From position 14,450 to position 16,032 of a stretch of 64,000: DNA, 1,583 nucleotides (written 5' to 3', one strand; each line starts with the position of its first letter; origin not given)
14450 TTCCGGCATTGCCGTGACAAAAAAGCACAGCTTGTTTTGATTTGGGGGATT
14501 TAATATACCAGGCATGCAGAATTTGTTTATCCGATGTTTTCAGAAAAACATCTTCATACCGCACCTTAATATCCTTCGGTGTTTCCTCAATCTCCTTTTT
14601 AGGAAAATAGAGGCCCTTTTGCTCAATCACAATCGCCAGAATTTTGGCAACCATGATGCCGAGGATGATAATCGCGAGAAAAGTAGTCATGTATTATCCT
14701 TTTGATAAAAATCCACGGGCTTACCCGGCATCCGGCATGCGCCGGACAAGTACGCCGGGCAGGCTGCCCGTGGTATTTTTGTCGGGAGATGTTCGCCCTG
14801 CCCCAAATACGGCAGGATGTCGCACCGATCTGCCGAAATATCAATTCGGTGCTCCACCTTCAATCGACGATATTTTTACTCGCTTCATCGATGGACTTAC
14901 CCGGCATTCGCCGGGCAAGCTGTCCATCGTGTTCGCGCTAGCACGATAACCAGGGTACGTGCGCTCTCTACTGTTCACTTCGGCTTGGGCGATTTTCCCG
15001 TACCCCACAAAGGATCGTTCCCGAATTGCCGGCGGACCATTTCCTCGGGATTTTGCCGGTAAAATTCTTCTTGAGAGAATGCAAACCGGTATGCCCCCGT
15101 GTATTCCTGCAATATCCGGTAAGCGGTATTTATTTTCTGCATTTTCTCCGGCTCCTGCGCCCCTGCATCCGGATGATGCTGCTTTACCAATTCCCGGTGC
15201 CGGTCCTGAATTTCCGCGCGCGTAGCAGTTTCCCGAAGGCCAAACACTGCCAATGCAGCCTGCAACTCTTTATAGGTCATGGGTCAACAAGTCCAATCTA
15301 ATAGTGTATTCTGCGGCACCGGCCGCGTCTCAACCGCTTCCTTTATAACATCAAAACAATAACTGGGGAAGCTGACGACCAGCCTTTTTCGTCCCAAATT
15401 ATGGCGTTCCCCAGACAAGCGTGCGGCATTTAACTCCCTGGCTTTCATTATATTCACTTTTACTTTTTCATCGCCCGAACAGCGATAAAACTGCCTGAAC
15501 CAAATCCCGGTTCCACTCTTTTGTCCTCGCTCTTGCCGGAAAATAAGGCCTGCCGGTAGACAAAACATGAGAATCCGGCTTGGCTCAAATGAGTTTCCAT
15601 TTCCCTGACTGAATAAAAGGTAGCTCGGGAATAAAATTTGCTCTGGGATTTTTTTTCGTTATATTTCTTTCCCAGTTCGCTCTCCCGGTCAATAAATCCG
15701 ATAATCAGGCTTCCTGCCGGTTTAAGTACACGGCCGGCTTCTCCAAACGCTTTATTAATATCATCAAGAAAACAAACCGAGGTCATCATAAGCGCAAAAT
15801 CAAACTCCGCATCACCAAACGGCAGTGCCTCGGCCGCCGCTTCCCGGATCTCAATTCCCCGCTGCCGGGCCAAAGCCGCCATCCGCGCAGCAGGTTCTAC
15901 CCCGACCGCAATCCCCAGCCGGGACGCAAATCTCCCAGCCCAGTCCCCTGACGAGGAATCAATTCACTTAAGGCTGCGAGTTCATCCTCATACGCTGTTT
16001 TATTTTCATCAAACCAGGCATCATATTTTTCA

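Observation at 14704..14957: Dispersed REP/MITE-like repeat family with palindromic core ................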

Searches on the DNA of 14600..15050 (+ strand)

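Call 39: search_rna_families(source=window, start=14600, end=15050, threshold=evalue, max_evalue=10)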
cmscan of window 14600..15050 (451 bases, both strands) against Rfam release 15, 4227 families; matches with E-value up to 10: 2.
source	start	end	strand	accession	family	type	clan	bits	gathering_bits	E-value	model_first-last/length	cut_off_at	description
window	14659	14728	+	RF00268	snoZ7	Gene; snRNA; snoRNA; CD-box;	CL00057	16.6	43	3.1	1-78/78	no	Small nucleolar RNA snoZ7/snoR77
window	14657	14721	+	RF01179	snoU83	Gene; snRNA; snoRNA; CD-box;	-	16.6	50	5.5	1-84/84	no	Small nucleolar RNA U83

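Call 60: search_dna_similar(query=window:14705-14949:+, collection=plasmids, mode=distant, max_evalue=0.001, max_rows=10)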
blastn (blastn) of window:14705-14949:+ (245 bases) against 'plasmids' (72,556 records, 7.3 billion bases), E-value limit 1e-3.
No match.

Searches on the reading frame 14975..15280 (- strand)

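Call 23: search_protein_families(library=ncbifam, proteins=[window:14975-15280:-])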
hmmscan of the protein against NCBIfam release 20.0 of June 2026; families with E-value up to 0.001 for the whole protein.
window:14975-15280:- (101 aa): 5 families
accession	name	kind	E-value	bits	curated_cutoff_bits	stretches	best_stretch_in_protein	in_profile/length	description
TIGR02349.1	DnaJ_bact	equivalog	8.1e-08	32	377.2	1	12-60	5-56/354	molecular chaperone DnaJ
NF006948.0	PRK09430.1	equivalog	2.8e-05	23.9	162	1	4-65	197-258/267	co-chaperone DjlA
NF010892.0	PRK14299.1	equivalog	0.00011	21.5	392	1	10-59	7-58/291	chaperone protein DnaJ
NF010871.0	PRK14278.1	equivalog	0.00013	21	502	1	11-59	7-57/378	molecular chaperone DnaJ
NF008035.0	PRK10767.1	subfamily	0.00032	19.9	338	1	12-60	9-60/374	molecular chaperone DnaJ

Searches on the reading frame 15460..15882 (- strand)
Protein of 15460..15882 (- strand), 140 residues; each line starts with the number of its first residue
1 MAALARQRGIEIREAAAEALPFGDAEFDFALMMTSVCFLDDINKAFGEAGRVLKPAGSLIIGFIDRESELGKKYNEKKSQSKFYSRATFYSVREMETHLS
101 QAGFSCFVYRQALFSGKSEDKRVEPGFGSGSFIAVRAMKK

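Call 24: search_protein_families(library=pfam, proteins=[window:15460-15882:-], max_evalue=0.01)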
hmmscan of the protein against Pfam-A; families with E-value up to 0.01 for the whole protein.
window:15460-15882:- (140 aa): 5 families
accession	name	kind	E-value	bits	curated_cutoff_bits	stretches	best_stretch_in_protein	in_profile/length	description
PF08241.18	Methyltransf_11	-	3.6e-12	47.2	21.2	1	5-61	38-95/95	Methyltransferase domain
PF13649.12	Methyltransf_25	-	1.7e-07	32.3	27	1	3-57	35-97/97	Methyltransferase domain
PF13847.12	Methyltransf_31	-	5.1e-05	23.4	27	1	9-80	55-128/145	Methyltransferase domain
PF13489.12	Methyltransf_23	-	6.1e-05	23.2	27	1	18-105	73-160/164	Methyltransferase domain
PF01209.24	Ubie_methyltran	-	0.00015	21.6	20.1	1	10-61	100-151/233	ubiE/COQ5 methyltransferase family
